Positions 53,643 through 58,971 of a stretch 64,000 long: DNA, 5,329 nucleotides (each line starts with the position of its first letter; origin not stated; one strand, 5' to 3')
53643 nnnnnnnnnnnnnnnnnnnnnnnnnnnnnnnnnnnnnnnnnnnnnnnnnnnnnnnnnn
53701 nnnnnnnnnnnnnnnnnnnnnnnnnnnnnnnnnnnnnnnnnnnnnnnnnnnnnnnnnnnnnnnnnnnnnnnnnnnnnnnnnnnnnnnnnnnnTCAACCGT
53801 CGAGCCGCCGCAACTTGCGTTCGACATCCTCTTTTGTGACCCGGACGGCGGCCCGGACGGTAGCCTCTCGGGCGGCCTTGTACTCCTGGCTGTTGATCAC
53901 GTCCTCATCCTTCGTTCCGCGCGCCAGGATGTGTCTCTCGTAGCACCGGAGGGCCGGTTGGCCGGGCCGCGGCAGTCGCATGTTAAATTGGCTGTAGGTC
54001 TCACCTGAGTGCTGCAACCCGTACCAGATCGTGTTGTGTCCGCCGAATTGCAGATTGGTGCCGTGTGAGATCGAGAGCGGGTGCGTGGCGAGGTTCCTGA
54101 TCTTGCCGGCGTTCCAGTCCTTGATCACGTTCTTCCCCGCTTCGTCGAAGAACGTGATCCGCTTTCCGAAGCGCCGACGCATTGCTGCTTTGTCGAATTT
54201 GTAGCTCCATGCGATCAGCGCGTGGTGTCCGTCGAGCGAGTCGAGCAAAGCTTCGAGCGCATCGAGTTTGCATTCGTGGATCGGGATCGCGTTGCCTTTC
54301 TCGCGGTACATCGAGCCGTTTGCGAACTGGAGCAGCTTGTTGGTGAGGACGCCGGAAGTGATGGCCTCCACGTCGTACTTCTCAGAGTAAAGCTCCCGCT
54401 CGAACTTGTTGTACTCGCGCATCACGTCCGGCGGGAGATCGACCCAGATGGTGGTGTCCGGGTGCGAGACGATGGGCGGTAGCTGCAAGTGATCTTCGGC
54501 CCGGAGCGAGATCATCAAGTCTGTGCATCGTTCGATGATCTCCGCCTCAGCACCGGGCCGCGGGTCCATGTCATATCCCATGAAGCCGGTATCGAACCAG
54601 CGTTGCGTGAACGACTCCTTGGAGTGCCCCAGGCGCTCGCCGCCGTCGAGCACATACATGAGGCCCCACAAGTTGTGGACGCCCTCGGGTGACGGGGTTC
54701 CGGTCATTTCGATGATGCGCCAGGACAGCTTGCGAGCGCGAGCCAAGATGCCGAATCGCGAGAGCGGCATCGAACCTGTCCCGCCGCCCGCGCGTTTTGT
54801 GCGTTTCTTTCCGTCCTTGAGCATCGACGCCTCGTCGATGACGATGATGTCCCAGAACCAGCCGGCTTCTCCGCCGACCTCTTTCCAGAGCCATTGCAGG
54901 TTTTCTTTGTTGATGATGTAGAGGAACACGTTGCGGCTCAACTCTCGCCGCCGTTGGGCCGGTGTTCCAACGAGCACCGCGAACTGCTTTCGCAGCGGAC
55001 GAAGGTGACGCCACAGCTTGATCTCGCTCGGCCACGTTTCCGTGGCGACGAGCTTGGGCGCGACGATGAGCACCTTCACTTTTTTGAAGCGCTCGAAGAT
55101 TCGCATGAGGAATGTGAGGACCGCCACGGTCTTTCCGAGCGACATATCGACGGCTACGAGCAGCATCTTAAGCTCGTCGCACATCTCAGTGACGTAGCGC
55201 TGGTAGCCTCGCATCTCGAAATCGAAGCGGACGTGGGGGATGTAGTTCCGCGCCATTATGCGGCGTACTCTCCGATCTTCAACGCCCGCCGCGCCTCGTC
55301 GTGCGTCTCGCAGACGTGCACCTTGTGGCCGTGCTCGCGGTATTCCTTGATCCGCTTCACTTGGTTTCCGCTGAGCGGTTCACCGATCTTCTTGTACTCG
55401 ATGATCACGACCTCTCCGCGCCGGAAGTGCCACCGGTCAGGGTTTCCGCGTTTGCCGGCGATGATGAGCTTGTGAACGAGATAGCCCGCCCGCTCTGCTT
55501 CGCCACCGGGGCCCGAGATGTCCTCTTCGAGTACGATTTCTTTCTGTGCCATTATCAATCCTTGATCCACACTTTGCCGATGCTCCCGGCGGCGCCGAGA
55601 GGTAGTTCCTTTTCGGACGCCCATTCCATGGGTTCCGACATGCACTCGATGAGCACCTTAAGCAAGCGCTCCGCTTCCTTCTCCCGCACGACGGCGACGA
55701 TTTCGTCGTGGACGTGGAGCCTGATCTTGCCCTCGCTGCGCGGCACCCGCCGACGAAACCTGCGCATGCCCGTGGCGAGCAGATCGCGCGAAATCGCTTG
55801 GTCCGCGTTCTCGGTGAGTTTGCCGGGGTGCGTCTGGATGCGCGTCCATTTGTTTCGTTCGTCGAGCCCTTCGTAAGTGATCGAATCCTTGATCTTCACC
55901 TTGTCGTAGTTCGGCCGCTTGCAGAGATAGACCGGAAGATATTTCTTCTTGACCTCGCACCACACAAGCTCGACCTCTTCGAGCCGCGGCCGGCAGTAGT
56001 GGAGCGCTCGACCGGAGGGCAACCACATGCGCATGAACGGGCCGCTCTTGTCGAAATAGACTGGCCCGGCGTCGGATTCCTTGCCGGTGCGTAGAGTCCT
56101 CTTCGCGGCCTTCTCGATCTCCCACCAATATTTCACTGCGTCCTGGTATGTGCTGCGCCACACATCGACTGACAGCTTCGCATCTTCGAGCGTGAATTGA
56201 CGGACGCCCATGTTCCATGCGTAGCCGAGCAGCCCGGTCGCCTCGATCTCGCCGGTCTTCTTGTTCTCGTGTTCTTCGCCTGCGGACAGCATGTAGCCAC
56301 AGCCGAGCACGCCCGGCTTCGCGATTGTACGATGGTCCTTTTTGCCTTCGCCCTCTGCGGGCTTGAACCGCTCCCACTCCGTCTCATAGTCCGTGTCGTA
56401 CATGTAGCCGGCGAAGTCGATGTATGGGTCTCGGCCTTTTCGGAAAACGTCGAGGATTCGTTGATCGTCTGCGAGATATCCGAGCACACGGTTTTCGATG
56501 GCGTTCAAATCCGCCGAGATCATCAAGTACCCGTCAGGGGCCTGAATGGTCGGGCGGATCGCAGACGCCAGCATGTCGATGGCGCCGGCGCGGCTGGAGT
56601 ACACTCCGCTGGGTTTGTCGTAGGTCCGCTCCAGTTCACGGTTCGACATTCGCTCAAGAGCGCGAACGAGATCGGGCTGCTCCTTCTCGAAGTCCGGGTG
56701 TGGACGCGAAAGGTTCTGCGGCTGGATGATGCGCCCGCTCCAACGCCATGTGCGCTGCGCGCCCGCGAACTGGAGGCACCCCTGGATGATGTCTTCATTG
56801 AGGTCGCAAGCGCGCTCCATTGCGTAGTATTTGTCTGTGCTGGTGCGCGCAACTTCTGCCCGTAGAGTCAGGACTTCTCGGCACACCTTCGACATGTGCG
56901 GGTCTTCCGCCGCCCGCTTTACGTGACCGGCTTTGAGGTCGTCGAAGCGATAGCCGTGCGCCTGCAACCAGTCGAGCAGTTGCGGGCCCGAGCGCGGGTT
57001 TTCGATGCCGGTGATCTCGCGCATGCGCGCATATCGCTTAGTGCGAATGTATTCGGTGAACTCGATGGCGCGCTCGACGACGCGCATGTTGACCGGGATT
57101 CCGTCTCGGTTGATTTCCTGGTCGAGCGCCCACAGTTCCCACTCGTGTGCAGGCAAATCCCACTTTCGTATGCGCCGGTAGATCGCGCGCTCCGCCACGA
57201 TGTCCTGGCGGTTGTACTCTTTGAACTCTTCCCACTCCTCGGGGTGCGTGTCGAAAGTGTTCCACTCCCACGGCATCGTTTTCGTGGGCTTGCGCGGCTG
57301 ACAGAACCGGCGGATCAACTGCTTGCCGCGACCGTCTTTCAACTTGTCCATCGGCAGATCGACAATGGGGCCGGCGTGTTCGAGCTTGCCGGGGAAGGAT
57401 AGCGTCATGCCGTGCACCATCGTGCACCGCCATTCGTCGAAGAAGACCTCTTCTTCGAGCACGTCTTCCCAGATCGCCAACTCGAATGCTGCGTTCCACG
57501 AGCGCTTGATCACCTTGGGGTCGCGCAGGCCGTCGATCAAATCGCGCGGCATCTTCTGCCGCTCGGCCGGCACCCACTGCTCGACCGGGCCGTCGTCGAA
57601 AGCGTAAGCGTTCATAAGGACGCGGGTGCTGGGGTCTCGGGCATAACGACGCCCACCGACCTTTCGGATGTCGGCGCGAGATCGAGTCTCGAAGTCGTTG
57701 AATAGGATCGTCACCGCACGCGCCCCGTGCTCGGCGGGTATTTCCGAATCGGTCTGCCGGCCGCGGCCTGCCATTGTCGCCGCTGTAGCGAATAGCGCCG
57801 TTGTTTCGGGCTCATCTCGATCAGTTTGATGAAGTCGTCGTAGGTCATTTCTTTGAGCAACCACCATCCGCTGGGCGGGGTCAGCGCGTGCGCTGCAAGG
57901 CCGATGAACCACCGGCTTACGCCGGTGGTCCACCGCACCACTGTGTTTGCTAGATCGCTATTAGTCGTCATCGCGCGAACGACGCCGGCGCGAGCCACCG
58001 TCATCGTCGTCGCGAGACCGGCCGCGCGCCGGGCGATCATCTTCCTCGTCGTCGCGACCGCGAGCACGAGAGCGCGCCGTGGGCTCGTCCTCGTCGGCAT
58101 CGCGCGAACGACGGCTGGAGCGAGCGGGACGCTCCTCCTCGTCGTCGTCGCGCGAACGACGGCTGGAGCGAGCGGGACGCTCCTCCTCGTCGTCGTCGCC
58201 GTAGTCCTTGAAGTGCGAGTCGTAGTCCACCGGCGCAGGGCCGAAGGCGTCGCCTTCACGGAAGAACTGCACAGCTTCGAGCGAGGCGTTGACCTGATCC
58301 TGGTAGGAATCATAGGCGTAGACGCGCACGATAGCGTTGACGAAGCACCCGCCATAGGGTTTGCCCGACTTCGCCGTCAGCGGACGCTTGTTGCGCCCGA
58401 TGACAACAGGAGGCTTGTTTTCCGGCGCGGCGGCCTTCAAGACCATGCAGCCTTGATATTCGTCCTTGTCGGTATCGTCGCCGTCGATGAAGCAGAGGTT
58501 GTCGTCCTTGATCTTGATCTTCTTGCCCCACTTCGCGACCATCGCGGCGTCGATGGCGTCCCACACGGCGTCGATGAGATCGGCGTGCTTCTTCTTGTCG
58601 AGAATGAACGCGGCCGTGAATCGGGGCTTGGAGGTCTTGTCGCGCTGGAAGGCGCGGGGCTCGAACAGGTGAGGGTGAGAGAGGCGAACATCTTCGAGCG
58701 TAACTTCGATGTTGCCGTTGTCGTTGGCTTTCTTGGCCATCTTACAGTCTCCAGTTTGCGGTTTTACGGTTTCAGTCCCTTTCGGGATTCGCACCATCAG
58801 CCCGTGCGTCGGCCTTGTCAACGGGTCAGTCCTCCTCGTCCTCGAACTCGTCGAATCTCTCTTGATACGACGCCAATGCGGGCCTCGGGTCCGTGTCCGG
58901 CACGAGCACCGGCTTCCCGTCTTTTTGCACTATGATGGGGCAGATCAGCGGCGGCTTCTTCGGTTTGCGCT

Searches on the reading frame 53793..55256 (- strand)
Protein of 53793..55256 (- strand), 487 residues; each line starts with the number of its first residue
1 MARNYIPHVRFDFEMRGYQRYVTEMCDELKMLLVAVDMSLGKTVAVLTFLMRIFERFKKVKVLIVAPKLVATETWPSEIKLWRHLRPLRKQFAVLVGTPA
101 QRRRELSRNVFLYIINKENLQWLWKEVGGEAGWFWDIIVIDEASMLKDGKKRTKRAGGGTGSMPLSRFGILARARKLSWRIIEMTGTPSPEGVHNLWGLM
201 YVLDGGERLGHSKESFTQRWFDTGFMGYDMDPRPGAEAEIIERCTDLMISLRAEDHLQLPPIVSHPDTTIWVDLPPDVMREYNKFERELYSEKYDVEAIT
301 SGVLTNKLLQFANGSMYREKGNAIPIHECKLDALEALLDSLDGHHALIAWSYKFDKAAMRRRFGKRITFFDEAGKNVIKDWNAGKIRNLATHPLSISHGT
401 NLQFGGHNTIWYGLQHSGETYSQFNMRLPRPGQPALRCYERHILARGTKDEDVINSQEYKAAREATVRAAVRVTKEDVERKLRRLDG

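Call 9: search_protein_families(library=phrogs, proteins=[window:53793-55256:-], max_evalue=0.001)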
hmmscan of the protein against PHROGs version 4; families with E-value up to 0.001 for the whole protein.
window:53793-55256:- (487 aa): 2 families
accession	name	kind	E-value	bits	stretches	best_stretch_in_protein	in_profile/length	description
phrog_62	-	DNA, RNA and nucleotide metabolism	1.5e-102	345.3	1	5-478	687-1144/1881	DNA helicase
phrog_11354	-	unknown function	1.1e-20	74.4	1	372-472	10-109/116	-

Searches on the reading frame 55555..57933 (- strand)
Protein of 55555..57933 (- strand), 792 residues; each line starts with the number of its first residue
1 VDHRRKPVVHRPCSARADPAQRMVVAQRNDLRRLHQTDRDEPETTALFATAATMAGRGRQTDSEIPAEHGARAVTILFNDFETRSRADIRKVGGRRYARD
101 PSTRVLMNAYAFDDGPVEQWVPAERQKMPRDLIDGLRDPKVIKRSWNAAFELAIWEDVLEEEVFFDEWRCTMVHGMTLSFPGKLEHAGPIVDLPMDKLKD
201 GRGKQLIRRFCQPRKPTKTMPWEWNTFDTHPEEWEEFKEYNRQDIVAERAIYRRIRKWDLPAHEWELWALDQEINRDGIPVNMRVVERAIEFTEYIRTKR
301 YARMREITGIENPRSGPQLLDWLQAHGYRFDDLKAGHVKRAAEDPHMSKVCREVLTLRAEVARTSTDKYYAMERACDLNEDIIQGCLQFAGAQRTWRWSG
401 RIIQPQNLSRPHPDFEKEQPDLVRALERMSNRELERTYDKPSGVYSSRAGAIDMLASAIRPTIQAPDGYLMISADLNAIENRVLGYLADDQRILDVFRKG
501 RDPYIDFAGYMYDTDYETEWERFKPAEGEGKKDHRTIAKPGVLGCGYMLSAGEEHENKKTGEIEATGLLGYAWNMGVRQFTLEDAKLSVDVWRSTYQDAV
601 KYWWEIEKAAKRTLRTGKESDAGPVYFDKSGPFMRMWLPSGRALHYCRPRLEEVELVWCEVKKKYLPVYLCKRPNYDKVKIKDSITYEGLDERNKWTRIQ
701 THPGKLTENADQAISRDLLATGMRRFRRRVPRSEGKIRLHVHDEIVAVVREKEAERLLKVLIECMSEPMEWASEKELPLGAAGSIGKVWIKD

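Call 9: search_protein_families(library=phrogs, proteins=[window:55555-57933:-], max_evalue=0.001)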
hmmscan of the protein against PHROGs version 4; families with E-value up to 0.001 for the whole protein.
window:55555-57933:- (792 aa): 6 families
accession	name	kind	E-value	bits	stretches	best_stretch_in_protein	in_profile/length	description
phrog_17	-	DNA, RNA and nucleotide metabolism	1.6e-98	332.2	1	61-789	657-1230/1445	DNA polymerase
phrog_10285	-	DNA, RNA and nucleotide metabolism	2.8e-43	149.2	1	453-792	39-321/321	DNA polymerase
phrog_7766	-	DNA, RNA and nucleotide metabolism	3.8e-40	138.3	1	587-792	10-186/186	DNA polymerase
phrog_403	-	DNA, RNA and nucleotide metabolism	6.5e-06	26.3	1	204-267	210-258/321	DNA polymerase exonuclease subunit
phrog_2573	-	DNA, RNA and nucleotide metabolism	2.2e-05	24.8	0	468-547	16-98/336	DNA polymerase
phrog_22619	-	DNA, RNA and nucleotide metabolism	0.00077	18.6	0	451-491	595-635/954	DNA polymerase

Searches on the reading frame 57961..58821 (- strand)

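Call 96: search_protein_families(library=pfam, proteins=[window:57961-58821:-], max_evalue=0.001)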
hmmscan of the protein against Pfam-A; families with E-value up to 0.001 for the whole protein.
window:57961-58821:- (286 aa): 1 family
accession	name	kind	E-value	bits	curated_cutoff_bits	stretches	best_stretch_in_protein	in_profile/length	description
PF10991.15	Enc34_ssDNA-bd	-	6.2e-30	104.6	26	1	39-211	2-173/176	Enterobacter phage Enc34, ssDNA-binding protein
